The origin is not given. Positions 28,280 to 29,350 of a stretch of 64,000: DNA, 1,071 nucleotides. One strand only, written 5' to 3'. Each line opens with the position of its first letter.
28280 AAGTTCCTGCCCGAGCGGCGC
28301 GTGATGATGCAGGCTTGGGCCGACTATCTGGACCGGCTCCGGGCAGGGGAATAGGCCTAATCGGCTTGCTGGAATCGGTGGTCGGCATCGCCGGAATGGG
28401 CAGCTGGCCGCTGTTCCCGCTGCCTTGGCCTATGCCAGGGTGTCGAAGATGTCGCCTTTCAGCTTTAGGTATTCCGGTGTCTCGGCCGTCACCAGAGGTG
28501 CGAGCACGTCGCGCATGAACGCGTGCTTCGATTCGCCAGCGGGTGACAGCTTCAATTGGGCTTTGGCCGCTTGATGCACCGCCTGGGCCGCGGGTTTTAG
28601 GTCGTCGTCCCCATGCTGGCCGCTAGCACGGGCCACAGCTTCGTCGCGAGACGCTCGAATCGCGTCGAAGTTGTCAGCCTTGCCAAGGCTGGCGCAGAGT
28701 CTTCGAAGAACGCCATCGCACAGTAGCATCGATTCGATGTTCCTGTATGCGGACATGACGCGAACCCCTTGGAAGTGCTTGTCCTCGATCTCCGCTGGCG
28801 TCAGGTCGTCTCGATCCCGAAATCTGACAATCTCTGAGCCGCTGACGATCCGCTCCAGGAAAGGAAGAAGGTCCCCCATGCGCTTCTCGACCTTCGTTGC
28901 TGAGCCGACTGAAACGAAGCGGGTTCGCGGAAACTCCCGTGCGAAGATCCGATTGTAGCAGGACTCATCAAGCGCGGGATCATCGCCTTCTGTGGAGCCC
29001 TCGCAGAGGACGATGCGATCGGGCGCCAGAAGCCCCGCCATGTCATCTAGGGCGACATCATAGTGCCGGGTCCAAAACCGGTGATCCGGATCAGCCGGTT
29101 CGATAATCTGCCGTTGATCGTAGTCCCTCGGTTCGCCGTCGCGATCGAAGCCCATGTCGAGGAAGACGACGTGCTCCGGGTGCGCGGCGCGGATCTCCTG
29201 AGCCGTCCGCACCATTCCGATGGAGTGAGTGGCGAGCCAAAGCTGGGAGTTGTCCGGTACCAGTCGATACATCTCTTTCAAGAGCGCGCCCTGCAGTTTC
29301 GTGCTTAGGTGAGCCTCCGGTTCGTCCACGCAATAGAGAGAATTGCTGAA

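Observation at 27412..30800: Decayed integrative/defence islet: integrase 3' remnant fused to a beta-lactamase-family gene stub, OLD/PARIS-like ATPase–TOPRIM, methylase fragment, truncated vapC, intact vapB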

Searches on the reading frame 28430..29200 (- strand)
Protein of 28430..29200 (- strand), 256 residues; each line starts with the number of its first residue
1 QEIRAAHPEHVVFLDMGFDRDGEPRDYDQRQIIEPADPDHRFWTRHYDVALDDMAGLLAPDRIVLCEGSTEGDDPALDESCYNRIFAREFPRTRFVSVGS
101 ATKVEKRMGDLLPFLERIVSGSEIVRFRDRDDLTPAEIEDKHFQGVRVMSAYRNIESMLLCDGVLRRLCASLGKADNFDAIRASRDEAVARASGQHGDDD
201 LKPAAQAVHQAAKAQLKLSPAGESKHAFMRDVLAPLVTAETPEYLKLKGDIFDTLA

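Call 6: search_protein_families(library=pfam, proteins=[window:28430-29200:-], max_evalue=10)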
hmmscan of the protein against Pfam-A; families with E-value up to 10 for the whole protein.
window:28430-29200:- (256 aa): 0 families

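Call 42: predict_structure(alignment_id=A4)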
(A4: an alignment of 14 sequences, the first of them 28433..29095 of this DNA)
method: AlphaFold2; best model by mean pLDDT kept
length: 221 residues; sequences in the alignment: 14
mean_pLDDT: 83.2   pTM: 0.80
mean pLDDT of the five models: 83.2, 82.6, 80.7, 77.4, 75.5
residues with pLDDT >= 90: 85; 70-90: 92; 50-70: 43; < 50: 1
segments of 3 or more residues with pLDDT < 50: none
pLDDT, mean of each block of 10 residues (from residue 1): 75 74 81 71 91 90 68 68 76 86 89 89 95 94 95 79 72 91 77 93 96 86 36
secondary structure, 60 per line:
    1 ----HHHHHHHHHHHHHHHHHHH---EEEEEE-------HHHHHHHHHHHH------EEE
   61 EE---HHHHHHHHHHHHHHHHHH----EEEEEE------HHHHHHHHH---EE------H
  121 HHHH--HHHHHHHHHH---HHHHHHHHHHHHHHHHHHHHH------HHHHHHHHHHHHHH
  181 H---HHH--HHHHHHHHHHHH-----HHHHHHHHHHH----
elements in order: H5-23 E27-32 H40-51 E58-62 H66-83 E88-93 H100-108 H120-124 H127-136 H140-160 H167-181 H190-201 H207-217

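Call 45: fold_search(model_id=the predicted structure, library=pdb)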
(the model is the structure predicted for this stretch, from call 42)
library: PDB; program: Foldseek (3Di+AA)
matches with E <= 10: 1131; with E <= 0.001: 0
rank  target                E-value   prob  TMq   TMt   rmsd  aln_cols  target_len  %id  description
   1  4yo7                  2.9e-02  0.54  0.27  0.22  11.9       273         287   13  Crystal Structure of an ABC transporter solute binding protein (IPR025997) from Bacillus halodurans C-125 (BH2323, TARGE (released 2015-03-25)
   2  4ry8_B                5.3e-02  0.38  0.23  0.18  10.9       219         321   16  Crystal structure of 5-methylthioribose transporter solute binding protein TLET_1677 from Thermotoga lettingae TMO TAR (released 2014-12-24)
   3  4ry8_C                8.4e-02  0.35  0.24  0.19  10.8       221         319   14  Crystal structure of 5-methylthioribose transporter solute binding protein TLET_1677 from Thermotoga lettingae TMO TAR (released 2014-12-24)
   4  2jan_C                1.3e-01  0.14  0.16  0.12  16.1       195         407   17  TYROSYL-TRNA SYNTHETASE FROM MYCOBACTERIUM TUBERCULOSIS IN UNLIGANDED STATE (released 2008-02-05)
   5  7b0e                  1.3e-01  0.11  0.18  0.15  18.3       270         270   12  Crystal structure of SmbA loop deletion mutant (released 2021-12-01)
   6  2jan_A                1.3e-01  0.11  0.13  0.09  17.1       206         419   13  TYROSYL-TRNA SYNTHETASE FROM MYCOBACTERIUM TUBERCULOSIS IN UNLIGANDED STATE (released 2008-02-05)
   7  1gca                  1.6e-01  0.38  0.27  0.22  10.3       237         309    9  THE 1.7 ANGSTROMS REFINED X-RAY STRUCTURE OF THE PERIPLASMIC GLUCOSE(SLASH)GALACTOSE RECEPTOR FROM SALMONELLA TYPHIMURIU (released 1993-10-31)
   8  5kws                  1.6e-01  0.35  0.28  0.22  10.3       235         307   10  Crystal Structure of Galactose Binding Protein from Yersinia pestis in the Complex with beta D Glucose (released 2016-08-03)
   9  4ybr_B                1.6e-01  0.25  0.26  0.28  14.1       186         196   17  Structure of Mycobacterium tuberculosis NadD in complex with NADP, P21212 (released 2016-02-03)
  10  4wt7_A                1.6e-01  0.25  0.26  0.22  11.6       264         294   11  Crystal structure of an ABC transporter solute binding protein (IPR025997) from Agrobacterium vitis (Avi_5165, Target  (released 2014-11-12)
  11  5ipp_A                1.6e-01  0.15  0.22  0.17  16.7       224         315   12  Structure of Bacillus NanoRNase A active site mutant bound to a mononucleotide (released 2017-08-02)
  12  4xxh_A                1.7e-01  0.28  0.23  0.21  10.3       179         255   13  TREHALOSE REPRESSOR FROM ESCHERICHIA COLI (released 2015-02-11)
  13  4ry0                  1.8e-01  0.25  0.26  0.22  11.8       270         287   10  Crystal structure of ribose transporter solute binding protein RHE_PF00037 from Rhizobium etli CFN 42, TARGET EFI-511357 (released 2014-12-24)
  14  7ce1_T                1.8e-01  0.18  0.25  0.21  11.7       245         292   11  Complex STRUCTURE OF TRANSCRIPTION FACTOR SghR with its COGNATE DNA (released 2020-07-15)
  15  5xsd_B                1.9e-01  0.51  0.25  0.22   7.5       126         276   14  XylFII-LytSN complex mutant - D103A (released 2017-08-02)
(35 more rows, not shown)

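Call 47: search_protein_representatives(protein=window:28433-29095:-)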
Query: 221 residues. Proteins with E-value up to 0.001 (for the whole library): 451; up to 1e-10: 289; up to 1e-30: 46. The best 150 are listed.
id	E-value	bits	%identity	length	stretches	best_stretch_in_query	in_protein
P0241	2.2e-91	321.5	67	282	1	1-218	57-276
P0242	5.3e-69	248.4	59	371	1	5-218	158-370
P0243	1.2e-64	234.2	65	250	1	42-217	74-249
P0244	1.6e-62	227.2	59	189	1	30-217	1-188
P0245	1.8e-62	227.0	50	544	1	3-217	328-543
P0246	1.3e-57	211.2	89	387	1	3-112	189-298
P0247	2.3e-57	210.3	67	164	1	19-174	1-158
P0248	1.6e-47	178.2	77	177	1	45-153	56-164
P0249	7.9e-42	159.6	45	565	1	4-217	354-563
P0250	4.7e-40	153.8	45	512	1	4-217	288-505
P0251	1.3e-38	149.1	42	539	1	2-218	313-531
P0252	2.6e-38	148.1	40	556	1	2-217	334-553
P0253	1.4e-37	145.7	42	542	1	3-212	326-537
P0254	1.1e-36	142.8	70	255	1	81-184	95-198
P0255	1.1e-35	139.6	42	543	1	3-217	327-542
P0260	9.2e-35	136.5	39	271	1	1-219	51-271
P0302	8.6e-29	117.0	32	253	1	7-218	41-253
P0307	2.1e-28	115.7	32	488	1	4-217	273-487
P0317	8.0e-28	113.8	31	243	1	9-218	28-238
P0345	1.3e-25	106.6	32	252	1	3-215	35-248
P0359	3.9e-24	101.8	32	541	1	9-217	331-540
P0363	1.5e-23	99.8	30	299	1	4-217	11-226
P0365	1.9e-23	99.5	32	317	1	27-219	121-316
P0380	9.5e-22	94.0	30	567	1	3-217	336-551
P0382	1.4e-21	93.4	32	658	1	24-217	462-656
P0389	4.5e-21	91.8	31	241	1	7-189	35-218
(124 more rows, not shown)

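Call 49: search_protein_families(library=pfam, alignment_id=A5, max_evalue=1)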
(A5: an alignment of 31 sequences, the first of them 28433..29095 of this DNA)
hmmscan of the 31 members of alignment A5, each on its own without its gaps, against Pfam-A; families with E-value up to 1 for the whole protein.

A. member 1, window:28433-29095:- (221 aa): 1 family
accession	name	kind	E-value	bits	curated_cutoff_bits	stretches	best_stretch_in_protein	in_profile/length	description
PF00787.29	PX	-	0.28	12.2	21.6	1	46-89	28-71/84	PX domain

B. families by the number of members that match (of 31 scanned): 58 families (the first 25 are shown)
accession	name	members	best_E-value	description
PF13175.12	AAA_15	12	9.1e-21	AAA ATPase domain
PF13304.12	AAA_21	12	6.4e-19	AAA domain, putative AbiEii toxin, Type IV TA system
PF14491.11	DUF4435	12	2.4e-07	Protein of unknown function (DUF4435)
PF02463.25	SMC_N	11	4.1e-16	RecF/RecN/SMC N terminal domain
PF13476.12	AAA_23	11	5.5e-10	AAA domain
PF13514.12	AAA_27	11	6.6e-07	AAA domain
PF00005.33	ABC_tran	11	1e-05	ABC transporter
PF13555.12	AAA_29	10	2.5e-06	P-loop containing region of AAA domain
PF13401.12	AAA_22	10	0.0005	AAA domain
PF20703.3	nSTAND1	7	0.0064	Novel STAND NTPase 1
PF13191.12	AAA_16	7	0.012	AAA ATPase domain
PF05729.18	NACHT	6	0.014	NACHT domain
PF20720.3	nSTAND3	6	0.031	Novel STAND NTPase 3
PF13521.12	AAA_28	5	0.046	AAA domain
PF00004.35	AAA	4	0.026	ATPase family associated with various cellular activities (AAA)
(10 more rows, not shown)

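Call 50: search_solved_structures(query=A5, max_evalue=10, show_alignments=0)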
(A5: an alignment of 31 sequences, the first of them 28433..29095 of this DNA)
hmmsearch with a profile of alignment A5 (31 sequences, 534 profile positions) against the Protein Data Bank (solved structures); distinct sequences matched with E-value up to 10: 83 (the best 60 are shown).
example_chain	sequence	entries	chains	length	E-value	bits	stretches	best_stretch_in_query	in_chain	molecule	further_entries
9n69_A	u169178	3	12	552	2e-11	46.4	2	83-277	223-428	AAA family ATPase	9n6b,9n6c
5f3w_B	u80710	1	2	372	2e-07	33.2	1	1-276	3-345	DNA double-strand break repair Rad50 ATPase,DNA double-strand break repair Rad50 ATPase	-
3aux_A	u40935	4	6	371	3.1e-07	32.5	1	1-276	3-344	DNA double-strand break repair rad50 ATPase | DNA double-strand break repair Rad50 ATPase,DNA double-strand break repair Rad50 ATPase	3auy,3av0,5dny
8ee4_A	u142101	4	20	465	5.2e-07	31.8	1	1-158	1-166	PtuA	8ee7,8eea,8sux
9e8z_C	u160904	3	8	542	1.3e-06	30.5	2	2-51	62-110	Retron Ec83 probable ATPase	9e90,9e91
22bu_B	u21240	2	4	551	7.3e-06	28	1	4-277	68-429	AAA family ATPase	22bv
22et_E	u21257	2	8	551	3.7e-05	25.7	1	4-277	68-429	PtuA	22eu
9o4a_A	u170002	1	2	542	5.2e-05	25.2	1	2-51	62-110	Retron Ec83 probable ATPase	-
9vkz_A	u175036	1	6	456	6.8e-05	24.8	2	236-277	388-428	Retron Ec78 probable ATPase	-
9vh1_D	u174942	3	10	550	8.8e-05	24.4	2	237-277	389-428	Retron Ec78 probable ATPase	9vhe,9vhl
9kjx_B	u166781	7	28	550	0.00011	24.1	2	237-277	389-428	AAA family ATPase | Retron I-A effector PtuA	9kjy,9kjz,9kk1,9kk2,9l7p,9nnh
8roc_A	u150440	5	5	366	0.00012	23.9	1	4-253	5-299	Structural maintenance of chromosomes protein 1A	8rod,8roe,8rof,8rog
3c41_J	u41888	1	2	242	0.00013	23.8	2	25-126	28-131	Amino acid ABC transporter (ArtP)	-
2olj_A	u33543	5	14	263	0.00014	23.8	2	24-127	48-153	Amino acid ABC transporter | protein ArtP | ArtP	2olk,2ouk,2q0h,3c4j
9nnb_C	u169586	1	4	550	0.00023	23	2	5-50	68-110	Retron I-A effector PtuA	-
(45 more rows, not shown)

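Call 65: search_protein_families(library=pfam, proteins=[P0260, P0245], max_evalue=0.01)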
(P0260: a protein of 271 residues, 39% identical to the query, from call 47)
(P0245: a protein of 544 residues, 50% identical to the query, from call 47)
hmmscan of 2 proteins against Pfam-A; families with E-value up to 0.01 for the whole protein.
P0260 (271 aa): 0 families

P0245 (544 aa): 8 families
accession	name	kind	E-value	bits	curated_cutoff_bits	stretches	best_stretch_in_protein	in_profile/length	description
PF13304.12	AAA_21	-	2.8e-17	64.2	27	1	28-286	1-302/304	AAA domain, putative AbiEii toxin, Type IV TA system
PF13175.12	AAA_15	-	1.5e-15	58.1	32.1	2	1-87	1-73/374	AAA ATPase domain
PF02463.25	SMC_N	-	2.5e-13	50.4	40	1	3-293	2-208/220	RecF/RecN/SMC N terminal domain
PF13555.12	AAA_29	-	2.5e-06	27.6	27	1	3-49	1-45/61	P-loop containing region of AAA domain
PF13476.12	AAA_23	-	2.5e-05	25.4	27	1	6-48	2-41/201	AAA domain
PF11398.14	DUF2813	-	3e-05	24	21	1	1-66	1-61/372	Protein of unknown function (DUF2813)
PF13514.12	AAA_27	-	7e-05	22.9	22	1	1-59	1-54/206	AAA domain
PF00005.33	ABC_tran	-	0.00011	23.3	25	1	27-51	12-36/137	ABC transporter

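Call 66: search_protein_families(library=pfam, proteins=[P0302, P0307, P0317, P0345, P0359, P0363, P0365, P0380, P0382, P0389], max_evalue=0.1)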
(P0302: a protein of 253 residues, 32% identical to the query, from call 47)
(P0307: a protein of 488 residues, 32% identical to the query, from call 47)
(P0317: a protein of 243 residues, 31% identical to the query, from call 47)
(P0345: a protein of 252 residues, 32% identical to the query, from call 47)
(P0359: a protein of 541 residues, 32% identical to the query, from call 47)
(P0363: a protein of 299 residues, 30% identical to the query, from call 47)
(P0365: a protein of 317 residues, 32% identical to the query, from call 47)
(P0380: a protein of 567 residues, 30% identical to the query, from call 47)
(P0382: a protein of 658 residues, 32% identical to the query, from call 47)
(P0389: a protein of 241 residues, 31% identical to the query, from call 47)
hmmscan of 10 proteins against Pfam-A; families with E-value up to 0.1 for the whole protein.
P0302 (253 aa): 1 family
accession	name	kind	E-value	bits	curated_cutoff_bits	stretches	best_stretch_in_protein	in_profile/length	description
PF11861.13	DUF3381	-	0.02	15.1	25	1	114-201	47-131/163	Ribosomal RNA methyltransferase Spb1, DUF3381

P0307 (488 aa): 5 families
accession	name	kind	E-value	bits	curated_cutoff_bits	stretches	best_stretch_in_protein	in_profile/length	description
PF13304.12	AAA_21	-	8.2e-09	36.4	27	1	192-237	258-303/304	AAA domain, putative AbiEii toxin, Type IV TA system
PF13175.12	AAA_15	-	3.1e-08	34.1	32.1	1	186-236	322-373/374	AAA ATPase domain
PF14491.11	DUF4435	-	0.0019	18.4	27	1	298-410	5-106/238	Protein of unknown function (DUF4435)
PF11121.13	DUF2639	-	0.0044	17.5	27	1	373-392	9-28/38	Protein of unknown function (DUF2639)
PF11328.14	DUF3130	-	0.078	13.7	25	0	410-451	19-60/89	Protein of unknown function (DUF3130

P0317 (243 aa): 1 family
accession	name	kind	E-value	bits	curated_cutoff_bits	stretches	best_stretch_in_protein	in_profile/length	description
PF14491.11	DUF4435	-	5.7e-05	23.4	27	1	62-168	15-118/238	Protein of unknown function (DUF4435)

P0345 (252 aa): 1 family
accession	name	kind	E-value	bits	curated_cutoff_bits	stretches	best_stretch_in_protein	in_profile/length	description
PF14491.11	DUF4435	-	0.012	15.8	27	1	73-180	13-113/238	Protein of unknown function (DUF4435)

P0359 (541 aa): 11 families
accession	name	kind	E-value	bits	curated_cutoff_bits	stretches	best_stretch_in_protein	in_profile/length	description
PF13175.12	AAA_15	-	4.3e-19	69.8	32.1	2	1-139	1-132/374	AAA ATPase domain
PF13304.12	AAA_21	-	8.2e-19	69.2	27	2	174-289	189-302/304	AAA domain, putative AbiEii toxin, Type IV TA system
PF02463.25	SMC_N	-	4.7e-12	46.2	40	1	3-296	2-208/220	RecF/RecN/SMC N terminal domain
PF13476.12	AAA_23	-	7.7e-06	27.1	27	1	7-174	3-123/201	AAA domain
PF13514.12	AAA_27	-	4.9e-05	23.5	22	1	1-48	1-48/206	AAA domain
PF00005.33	ABC_tran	-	6.5e-05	24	25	1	27-51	12-36/137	ABC transporter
PF00004.35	AAA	-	0.026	15.4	21.2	0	29-51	1-23/131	ATPase family associated with various cellular activities (AAA)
PF20720.3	nSTAND3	-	0.04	14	27.2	0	21-57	12-47/155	Novel STAND NTPase 3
PF13401.12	AAA_22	-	0.042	14.6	27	0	25-47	4-26/130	AAA domain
PF13521.12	AAA_28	-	0.046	14.4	27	0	29-60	2-33/164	AAA domain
PF07728.20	AAA_5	-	0.099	13.1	22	0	29-50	2-23/139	AAA domain (dynein-related subfamily)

P0363 (299 aa): 0 families

P0365 (317 aa): 1 family
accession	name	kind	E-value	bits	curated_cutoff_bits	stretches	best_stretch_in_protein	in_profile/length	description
PF14491.11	DUF4435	-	2.4e-07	31.2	27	1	120-244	2-117/238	Protein of unknown function (DUF4435)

P0380 (567 aa): 11 families
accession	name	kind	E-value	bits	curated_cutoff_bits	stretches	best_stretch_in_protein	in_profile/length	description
PF13304.12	AAA_21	-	3.1e-17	64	27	2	208-300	220-302/304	AAA domain, putative AbiEii toxin, Type IV TA system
PF13175.12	AAA_15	-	1.2e-14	55.2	32.1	2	1-124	1-92/374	AAA ATPase domain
PF02463.25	SMC_N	-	5e-09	36.3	40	1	3-46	2-44/220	RecF/RecN/SMC N terminal domain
PF13476.12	AAA_23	-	1.1e-07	33.1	27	1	6-99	2-81/201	AAA domain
PF13514.12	AAA_27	-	9.8e-07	29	22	1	1-51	1-51/206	AAA domain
PF13555.12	AAA_29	-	5.5e-05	23.3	27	1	2-47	3-43/61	P-loop containing region of AAA domain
PF00005.33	ABC_tran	-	0.0013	19.7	25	1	28-48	13-33/137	ABC transporter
PF20703.3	nSTAND1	-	0.0064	16.6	27.1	1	25-51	32-58/379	Novel STAND NTPase 1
PF13191.12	AAA_16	-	0.019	15.9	32.6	1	26-48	24-46/167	AAA ATPase domain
PF08298.17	AAA_PrkA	-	0.036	13.5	25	1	20-47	79-106/358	PrkA AAA domain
PF00437.27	T2SSE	-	0.039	13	24.9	1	7-84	123-192/370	Type II/IV secretion system protein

P0382 (658 aa): 3 families
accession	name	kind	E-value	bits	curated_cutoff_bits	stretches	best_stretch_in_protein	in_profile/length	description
PF14491.11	DUF4435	-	0.00036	20.8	27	1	482-582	12-109/238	Protein of unknown function (DUF4435)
PF13249.12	SQHop_cyclase_N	-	0.0006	19.5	26.2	1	344-383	46-84/291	Squalene-hopene cyclase N-terminal domain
PF13243.12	SQHop_cyclase_C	-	0.0026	17.3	26.1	1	342-412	158-226/319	Squalene-hopene cyclase C-terminal domain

P0389 (241 aa): 1 family
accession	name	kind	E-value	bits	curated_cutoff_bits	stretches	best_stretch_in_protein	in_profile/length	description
PF14304.11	CSTF_C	-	0.0066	16.5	24.3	1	164-184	2-22/41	Transcription termination and cleavage factor C-terminal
